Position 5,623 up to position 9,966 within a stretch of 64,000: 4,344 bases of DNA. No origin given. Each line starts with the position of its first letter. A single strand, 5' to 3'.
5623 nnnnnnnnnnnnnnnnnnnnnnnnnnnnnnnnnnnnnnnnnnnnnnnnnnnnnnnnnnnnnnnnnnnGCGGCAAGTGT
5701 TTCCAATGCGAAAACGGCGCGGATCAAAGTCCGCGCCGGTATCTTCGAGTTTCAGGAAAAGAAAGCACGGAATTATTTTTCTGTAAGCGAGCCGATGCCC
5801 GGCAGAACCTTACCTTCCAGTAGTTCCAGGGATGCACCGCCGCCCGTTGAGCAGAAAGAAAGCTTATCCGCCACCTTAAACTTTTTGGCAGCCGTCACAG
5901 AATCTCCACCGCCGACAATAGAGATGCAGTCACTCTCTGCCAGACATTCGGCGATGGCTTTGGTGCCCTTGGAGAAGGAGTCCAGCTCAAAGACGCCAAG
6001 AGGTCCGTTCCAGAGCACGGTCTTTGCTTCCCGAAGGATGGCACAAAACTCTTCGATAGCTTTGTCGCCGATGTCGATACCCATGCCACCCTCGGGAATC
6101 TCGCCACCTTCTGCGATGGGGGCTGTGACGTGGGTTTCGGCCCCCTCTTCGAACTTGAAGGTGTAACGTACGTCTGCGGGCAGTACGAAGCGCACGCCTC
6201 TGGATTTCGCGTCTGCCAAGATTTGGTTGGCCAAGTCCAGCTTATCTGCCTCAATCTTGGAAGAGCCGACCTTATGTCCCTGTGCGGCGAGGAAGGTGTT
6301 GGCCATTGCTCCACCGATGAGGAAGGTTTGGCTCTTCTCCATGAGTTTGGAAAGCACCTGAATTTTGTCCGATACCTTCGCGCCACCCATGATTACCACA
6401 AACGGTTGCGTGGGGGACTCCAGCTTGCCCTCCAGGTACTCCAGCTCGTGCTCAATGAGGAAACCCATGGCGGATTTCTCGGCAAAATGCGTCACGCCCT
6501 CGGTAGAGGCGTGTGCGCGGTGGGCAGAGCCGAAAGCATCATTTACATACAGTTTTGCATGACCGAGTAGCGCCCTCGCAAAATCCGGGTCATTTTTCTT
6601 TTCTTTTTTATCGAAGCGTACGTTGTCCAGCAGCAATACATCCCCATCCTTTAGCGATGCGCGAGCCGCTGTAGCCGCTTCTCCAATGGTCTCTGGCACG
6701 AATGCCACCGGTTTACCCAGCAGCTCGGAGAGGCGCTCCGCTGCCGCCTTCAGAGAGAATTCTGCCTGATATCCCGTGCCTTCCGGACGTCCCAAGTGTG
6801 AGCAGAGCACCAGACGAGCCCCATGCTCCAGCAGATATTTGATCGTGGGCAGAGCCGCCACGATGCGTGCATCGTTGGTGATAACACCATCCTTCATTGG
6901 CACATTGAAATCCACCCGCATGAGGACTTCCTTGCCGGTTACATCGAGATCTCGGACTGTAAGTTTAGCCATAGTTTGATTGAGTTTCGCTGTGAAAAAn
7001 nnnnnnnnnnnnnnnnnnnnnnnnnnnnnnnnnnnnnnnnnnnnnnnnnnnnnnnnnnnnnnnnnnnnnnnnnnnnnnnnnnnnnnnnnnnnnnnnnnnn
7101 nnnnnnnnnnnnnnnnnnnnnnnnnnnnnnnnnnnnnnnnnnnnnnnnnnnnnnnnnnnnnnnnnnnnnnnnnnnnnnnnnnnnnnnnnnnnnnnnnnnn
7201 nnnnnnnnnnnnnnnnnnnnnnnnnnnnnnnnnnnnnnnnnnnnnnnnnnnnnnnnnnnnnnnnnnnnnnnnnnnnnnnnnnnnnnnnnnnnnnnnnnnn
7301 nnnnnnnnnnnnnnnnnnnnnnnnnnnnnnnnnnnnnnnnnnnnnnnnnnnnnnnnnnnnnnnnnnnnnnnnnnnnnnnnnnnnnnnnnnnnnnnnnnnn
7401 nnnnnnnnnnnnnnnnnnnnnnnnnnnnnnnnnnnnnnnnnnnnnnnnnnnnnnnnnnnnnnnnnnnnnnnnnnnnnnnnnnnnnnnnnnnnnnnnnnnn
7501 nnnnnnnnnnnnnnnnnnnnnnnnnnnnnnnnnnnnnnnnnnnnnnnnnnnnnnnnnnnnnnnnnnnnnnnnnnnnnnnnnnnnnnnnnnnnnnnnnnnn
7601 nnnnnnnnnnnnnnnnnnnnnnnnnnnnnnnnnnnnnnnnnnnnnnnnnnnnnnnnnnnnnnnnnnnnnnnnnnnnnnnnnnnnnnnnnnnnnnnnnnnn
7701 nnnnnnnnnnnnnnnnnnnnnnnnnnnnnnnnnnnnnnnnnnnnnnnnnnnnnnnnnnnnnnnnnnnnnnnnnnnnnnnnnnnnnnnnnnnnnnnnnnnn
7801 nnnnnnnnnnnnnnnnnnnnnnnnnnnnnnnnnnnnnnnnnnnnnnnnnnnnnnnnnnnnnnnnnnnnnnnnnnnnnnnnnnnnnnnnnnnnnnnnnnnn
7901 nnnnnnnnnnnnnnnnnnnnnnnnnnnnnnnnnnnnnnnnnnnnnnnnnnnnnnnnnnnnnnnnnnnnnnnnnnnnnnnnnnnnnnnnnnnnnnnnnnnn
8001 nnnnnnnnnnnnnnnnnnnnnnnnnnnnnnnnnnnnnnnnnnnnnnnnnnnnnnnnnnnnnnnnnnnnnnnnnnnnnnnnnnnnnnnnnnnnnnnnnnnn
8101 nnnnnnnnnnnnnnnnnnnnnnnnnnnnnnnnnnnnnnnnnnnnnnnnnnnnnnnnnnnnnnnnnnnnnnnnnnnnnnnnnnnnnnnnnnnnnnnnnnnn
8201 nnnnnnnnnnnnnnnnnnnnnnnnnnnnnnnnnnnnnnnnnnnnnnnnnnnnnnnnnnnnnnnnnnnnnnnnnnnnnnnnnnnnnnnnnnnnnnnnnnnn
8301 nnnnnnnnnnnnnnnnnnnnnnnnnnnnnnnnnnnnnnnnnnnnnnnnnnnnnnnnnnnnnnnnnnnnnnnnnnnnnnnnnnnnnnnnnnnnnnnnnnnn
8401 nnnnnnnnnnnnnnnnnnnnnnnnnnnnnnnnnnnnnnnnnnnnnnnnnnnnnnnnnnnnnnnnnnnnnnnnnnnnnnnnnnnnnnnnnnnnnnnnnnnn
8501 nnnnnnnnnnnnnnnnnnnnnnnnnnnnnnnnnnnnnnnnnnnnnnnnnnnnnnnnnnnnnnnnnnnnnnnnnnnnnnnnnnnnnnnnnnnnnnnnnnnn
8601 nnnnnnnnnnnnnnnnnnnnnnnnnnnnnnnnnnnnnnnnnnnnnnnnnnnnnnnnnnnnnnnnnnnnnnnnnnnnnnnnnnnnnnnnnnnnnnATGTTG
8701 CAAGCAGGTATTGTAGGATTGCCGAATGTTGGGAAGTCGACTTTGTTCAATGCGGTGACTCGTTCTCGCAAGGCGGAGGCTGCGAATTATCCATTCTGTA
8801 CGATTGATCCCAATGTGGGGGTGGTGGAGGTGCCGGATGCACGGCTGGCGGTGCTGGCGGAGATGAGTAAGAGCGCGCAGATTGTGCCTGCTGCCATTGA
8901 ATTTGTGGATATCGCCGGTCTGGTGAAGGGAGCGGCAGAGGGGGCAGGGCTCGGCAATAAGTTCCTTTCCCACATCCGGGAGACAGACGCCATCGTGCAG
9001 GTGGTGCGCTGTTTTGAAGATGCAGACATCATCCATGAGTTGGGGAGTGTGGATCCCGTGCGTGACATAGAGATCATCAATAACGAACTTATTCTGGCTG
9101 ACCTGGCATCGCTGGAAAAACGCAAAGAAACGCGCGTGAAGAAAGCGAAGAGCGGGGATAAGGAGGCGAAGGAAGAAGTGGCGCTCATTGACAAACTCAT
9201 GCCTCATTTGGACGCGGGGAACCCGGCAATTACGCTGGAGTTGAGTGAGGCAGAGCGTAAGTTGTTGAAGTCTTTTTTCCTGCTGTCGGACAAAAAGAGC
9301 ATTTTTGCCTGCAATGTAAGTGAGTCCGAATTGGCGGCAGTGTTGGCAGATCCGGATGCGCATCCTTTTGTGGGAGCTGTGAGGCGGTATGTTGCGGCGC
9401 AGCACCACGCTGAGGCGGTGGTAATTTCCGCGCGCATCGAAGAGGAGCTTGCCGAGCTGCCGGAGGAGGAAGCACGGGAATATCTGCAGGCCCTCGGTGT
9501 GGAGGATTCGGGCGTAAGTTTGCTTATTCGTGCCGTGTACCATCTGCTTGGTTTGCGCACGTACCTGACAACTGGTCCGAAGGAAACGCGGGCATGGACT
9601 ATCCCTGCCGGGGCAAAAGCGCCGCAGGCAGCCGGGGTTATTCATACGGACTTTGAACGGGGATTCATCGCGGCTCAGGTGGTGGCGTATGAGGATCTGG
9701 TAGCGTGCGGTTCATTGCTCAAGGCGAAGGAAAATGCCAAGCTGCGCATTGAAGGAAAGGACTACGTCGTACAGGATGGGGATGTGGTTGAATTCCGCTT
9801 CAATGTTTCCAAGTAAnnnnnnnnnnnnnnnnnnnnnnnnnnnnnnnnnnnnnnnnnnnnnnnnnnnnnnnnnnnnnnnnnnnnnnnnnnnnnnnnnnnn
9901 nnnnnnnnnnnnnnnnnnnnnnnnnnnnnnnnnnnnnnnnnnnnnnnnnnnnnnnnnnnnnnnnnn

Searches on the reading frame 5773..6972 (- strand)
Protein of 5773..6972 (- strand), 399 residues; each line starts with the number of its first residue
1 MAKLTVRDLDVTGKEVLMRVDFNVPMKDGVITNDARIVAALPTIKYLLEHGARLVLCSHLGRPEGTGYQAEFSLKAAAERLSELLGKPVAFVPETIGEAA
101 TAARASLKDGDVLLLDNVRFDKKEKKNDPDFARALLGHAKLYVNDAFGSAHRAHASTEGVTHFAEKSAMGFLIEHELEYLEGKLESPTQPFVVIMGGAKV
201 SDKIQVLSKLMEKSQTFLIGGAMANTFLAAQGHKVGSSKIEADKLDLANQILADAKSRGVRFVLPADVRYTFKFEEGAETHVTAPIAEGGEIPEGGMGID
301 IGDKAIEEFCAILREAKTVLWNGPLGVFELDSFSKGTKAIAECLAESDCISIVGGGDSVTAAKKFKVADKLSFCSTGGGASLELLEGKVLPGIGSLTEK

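Call 31: find_encoding_contigs(protein=window:5773-6972:-, flank=4000, max_places=10)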
Protein window:5773-6972:- (399 aa): no gene with exactly this product is on record in the collection.

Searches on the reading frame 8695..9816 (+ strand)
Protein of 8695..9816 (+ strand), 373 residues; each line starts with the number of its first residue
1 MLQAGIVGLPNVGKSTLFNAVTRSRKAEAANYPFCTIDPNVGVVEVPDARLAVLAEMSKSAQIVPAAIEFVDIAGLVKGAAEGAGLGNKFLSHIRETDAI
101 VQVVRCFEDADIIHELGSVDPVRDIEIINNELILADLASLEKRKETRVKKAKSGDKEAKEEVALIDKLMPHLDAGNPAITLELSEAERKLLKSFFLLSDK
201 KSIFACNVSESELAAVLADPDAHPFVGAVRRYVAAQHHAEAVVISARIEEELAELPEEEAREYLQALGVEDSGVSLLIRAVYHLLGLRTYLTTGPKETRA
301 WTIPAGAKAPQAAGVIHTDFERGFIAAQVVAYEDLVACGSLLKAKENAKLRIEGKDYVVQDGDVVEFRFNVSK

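Call 45: find_related_loci(query=window:8695-9816:+, collection=metagenome_contigs, flank=10000)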
Query window:8695-9816:+ (373 aa) in metagenome_contigs; peptide patterns used: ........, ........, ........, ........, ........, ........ (x = any residue, [..] = any of these).
600 stretches matched a pattern (row limit reached: there are more); 595 encode a relative of the query (tblastn E <= 1e-3); the best 80 are kept; 80 distinct loci.
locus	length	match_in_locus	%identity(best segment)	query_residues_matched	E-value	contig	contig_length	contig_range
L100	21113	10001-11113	73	1-371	0e+0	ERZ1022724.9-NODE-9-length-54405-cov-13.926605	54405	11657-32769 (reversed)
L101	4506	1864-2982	70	1-373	0e+0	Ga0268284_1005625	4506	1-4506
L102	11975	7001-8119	71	1-371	1e-174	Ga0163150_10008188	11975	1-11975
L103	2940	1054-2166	71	1-371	0e+0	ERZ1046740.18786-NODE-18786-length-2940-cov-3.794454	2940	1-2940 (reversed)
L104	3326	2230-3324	73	1-363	0e+0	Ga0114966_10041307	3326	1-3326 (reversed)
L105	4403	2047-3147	71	1-371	7e-180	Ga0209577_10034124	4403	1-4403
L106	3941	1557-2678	70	1-371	7e-178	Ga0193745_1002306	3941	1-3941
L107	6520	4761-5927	68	1-371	6e-172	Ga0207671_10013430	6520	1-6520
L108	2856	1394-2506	71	1-371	0e+0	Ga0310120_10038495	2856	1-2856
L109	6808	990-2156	66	1-371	2e-167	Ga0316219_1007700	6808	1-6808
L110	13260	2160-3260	67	1-371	2e-164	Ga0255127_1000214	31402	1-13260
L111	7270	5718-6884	68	1-371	1e-163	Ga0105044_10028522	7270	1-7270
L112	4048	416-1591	65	1-371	1e-168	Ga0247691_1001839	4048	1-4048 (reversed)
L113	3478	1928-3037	68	1-371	1e-169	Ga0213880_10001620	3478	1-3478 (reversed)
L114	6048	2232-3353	67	1-371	9e-163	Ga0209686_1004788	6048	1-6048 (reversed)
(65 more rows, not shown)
